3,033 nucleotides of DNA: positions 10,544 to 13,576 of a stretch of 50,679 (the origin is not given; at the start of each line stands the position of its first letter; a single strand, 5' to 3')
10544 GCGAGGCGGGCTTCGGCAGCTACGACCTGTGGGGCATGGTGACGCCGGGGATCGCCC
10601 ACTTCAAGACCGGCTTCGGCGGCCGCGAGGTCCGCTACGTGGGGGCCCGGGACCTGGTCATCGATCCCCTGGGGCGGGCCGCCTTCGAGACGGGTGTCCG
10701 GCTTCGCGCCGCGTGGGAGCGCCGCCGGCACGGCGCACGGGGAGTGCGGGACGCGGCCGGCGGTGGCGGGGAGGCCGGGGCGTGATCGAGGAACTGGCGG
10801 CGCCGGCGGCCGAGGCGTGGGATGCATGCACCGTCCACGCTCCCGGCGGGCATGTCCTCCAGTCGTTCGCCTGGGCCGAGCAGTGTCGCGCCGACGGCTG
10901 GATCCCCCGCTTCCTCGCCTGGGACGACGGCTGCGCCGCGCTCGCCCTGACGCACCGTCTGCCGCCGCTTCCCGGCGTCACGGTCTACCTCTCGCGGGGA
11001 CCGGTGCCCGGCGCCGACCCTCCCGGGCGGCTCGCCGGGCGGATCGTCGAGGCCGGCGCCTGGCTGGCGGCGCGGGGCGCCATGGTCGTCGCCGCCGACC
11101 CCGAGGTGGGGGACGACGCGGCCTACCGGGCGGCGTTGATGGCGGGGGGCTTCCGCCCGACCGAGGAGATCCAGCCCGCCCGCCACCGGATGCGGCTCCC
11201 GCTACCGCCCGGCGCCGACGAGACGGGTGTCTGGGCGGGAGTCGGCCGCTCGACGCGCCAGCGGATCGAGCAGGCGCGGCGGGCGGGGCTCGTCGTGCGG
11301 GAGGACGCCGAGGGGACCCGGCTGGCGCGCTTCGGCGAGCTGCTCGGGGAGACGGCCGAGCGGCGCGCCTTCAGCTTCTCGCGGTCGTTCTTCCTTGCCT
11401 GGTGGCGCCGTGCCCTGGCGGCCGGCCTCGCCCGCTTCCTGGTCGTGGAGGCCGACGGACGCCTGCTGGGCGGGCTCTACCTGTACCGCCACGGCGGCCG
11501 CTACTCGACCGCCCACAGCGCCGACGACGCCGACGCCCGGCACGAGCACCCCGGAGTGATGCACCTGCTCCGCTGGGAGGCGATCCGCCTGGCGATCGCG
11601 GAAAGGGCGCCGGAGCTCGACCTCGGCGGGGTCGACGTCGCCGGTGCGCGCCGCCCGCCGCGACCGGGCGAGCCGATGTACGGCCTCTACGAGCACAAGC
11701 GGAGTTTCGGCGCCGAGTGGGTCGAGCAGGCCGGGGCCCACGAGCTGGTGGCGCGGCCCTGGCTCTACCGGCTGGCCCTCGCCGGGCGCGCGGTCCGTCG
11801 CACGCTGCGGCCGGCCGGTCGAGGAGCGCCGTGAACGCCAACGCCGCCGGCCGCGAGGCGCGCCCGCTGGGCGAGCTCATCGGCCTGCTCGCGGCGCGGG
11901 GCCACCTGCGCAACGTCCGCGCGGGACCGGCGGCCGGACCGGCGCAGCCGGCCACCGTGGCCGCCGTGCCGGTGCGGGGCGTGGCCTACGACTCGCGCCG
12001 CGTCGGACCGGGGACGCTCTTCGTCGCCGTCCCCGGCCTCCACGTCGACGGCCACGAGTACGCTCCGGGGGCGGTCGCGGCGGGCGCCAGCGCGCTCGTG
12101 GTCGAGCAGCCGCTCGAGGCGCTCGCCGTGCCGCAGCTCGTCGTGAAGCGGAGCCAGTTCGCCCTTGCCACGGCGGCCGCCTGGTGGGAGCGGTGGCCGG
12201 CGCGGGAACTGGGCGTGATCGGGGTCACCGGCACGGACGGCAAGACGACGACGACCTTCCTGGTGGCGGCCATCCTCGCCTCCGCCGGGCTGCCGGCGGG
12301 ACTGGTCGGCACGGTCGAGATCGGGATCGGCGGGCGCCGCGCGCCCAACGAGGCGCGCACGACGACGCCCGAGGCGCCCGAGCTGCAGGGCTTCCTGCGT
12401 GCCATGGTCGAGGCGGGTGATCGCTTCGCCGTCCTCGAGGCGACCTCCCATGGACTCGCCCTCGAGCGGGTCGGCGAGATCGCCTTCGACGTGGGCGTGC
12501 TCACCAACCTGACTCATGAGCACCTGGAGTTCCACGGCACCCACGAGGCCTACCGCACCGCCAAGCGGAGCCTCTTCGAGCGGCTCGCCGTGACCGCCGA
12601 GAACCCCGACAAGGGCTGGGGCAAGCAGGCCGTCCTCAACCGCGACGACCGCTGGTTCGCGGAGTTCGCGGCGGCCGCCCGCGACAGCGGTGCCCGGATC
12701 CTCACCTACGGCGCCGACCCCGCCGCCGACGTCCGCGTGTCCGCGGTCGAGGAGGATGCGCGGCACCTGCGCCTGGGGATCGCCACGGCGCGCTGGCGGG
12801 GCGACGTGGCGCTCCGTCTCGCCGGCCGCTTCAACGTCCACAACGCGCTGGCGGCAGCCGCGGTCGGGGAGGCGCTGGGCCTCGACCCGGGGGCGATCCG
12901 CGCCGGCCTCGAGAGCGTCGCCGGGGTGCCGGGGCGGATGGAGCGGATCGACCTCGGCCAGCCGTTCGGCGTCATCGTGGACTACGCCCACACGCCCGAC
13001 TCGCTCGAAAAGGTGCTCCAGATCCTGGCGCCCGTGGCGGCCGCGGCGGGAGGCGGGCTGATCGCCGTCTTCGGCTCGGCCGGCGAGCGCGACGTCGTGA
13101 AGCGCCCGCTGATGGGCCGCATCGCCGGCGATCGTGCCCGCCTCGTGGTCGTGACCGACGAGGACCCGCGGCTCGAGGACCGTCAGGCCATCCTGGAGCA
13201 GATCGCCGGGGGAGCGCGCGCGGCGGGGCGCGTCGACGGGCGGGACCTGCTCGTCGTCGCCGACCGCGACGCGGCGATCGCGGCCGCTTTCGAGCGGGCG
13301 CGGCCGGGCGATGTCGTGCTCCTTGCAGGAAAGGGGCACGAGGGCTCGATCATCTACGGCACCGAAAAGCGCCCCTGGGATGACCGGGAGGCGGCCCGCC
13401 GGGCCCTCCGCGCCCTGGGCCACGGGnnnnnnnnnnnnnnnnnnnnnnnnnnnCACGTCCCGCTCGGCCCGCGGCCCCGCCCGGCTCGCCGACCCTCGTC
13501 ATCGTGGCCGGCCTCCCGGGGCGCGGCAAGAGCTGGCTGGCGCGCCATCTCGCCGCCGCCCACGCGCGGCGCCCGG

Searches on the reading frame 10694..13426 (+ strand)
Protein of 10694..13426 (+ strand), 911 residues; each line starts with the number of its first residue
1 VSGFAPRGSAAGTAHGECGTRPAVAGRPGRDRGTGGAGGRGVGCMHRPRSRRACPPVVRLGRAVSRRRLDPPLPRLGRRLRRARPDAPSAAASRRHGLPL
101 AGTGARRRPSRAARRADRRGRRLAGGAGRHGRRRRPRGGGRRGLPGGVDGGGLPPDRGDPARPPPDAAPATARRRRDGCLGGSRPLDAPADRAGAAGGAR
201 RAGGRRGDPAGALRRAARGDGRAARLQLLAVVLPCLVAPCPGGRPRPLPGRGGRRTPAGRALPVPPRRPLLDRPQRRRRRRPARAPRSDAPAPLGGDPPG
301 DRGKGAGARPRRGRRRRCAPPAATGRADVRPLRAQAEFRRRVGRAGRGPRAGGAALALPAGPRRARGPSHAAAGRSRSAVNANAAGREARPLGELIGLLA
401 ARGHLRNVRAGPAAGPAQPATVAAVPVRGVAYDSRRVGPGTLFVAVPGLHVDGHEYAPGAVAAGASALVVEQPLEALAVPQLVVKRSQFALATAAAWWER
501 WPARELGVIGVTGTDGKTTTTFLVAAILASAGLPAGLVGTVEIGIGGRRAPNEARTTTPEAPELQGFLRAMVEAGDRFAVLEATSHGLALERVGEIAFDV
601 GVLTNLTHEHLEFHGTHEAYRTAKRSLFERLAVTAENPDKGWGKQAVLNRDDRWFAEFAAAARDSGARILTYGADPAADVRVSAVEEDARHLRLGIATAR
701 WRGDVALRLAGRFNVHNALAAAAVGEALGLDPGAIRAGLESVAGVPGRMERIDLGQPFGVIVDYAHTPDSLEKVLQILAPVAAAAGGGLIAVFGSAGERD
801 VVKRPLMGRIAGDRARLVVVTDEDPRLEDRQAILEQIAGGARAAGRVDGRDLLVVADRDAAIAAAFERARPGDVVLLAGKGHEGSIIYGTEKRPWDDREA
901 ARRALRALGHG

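Call 92: search_protein_families(library=pfam, proteins=[window:10694-13426:+], max_evalue=0.00001)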
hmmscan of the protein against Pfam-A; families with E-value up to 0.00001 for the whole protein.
window:10694-13426:+ (911 aa): 3 families
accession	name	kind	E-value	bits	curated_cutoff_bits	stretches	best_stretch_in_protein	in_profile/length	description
PF08245.18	Mur_ligase_M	-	4e-47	161.2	24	1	511-724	1-199/200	Mur ligase middle domain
PF02875.26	Mur_ligase_C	-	8.5e-28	98.2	28.4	1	747-881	1-127/127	Mur ligase, glutamate ligase domain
PF01225.30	Mur_ligase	-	9.7e-10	39.1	21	1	427-474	2-54/95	Mur ligase family, catalytic domain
